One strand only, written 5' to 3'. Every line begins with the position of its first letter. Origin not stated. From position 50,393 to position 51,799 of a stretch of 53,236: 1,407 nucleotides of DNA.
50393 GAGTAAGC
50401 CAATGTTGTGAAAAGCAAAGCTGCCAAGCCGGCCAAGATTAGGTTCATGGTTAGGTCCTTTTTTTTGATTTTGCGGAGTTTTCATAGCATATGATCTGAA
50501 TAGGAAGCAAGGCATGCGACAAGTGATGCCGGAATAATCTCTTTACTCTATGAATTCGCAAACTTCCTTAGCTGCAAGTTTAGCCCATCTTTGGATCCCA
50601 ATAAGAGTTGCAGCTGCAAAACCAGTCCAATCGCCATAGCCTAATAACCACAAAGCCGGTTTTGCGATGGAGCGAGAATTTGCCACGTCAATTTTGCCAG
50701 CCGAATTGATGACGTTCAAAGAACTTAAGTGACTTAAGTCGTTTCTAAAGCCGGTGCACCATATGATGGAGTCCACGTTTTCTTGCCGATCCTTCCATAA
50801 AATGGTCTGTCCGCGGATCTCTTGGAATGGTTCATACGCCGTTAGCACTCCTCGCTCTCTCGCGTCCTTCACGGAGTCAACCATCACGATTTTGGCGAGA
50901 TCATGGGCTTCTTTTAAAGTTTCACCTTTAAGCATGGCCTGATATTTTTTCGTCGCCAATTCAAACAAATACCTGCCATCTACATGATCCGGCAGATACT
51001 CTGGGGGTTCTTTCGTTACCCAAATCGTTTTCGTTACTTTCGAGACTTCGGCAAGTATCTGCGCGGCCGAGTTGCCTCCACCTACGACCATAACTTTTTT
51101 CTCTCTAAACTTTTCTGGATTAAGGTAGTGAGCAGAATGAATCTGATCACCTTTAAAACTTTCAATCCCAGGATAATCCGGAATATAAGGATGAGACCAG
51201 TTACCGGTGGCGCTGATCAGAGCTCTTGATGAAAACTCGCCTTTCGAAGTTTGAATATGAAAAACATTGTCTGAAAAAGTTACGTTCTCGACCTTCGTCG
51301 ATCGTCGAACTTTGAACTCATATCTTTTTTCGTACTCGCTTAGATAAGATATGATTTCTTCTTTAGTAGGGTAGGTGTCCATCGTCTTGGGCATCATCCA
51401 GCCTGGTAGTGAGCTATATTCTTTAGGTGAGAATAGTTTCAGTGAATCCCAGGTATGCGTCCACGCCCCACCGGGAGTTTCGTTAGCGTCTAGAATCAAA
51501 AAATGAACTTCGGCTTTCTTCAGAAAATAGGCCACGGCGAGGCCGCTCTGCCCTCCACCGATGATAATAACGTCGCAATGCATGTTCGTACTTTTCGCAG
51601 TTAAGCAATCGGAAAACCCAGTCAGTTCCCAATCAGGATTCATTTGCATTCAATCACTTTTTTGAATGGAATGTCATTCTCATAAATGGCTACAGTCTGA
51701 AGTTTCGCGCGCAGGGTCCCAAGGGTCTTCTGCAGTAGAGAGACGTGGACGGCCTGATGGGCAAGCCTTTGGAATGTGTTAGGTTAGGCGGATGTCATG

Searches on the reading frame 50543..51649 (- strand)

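Call 64: search_protein_families(library=pfam, max_evalue=0.01, proteins=[window:50543-51649:-])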
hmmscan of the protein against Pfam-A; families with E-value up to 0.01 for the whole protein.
window:50543-51649:- (368 aa): 15 families
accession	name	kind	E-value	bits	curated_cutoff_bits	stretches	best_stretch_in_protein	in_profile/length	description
PF13738.12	Pyr_redox_3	-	6.5e-35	121.3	30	1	28-313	1-278/305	Pyridine nucleotide-disulphide oxidoreductase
PF00743.25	FMO-like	-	6.4e-19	68.2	22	1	63-213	40-213/532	Flavin-binding monooxygenase-like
PF07992.20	Pyr_redox_2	-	2e-18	67.3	26.1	1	26-337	2-274/291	Pyridine nucleotide-disulphide oxidoreductase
PF13434.12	Lys_Orn_oxgnase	-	1.6e-14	54.2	21.3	1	91-206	89-211/339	L-lysine 6-monooxygenase/L-ornithine 5-monooxygenase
PF01266.30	DAO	-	1.1e-10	42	27.9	1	26-77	1-50/353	FAD dependent oxidoreductase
PF03486.20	HI0933_like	-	7.4e-09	35.8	50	2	26-60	2-36/244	HI0933-like protein Rossmann domain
PF13450.12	NAD_binding_8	-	9.8e-08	32.6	21.9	1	29-64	1-36/68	NAD(P)-binding Rossmann-like domain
PF01946.23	Thi4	-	6.5e-07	29.3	26.2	1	22-63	15-58/235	Thi4 family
PF21799.2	MurD-like_N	-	0.0007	20.3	27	1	27-61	3-37/88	Mur ligase MurD-like, N-terminal domain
PF00070.33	Pyr_redox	-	0.00091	20.1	22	0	27-57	2-32/82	Pyridine nucleotide-disulphide oxidoreductase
PF00890.30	FAD_binding_2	-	0.00096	18.9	20.4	0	26-61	1-36/414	FAD binding domain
PF05834.18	Lycopene_cycl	-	0.0015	18.2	23.4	1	26-68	1-45/380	Lycopene cyclase protein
PF01494.25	FAD_binding_3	-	0.0019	17.9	22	1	25-58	2-35/349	FAD binding domain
PF12831.13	FAD_oxidored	-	0.0032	17.3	27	1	26-67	1-42/416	FAD dependent oxidoreductase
PF13241.12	NAD_binding_7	-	0.0078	17.2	22.1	0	180-250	4-69/104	Putative NAD(P)-binding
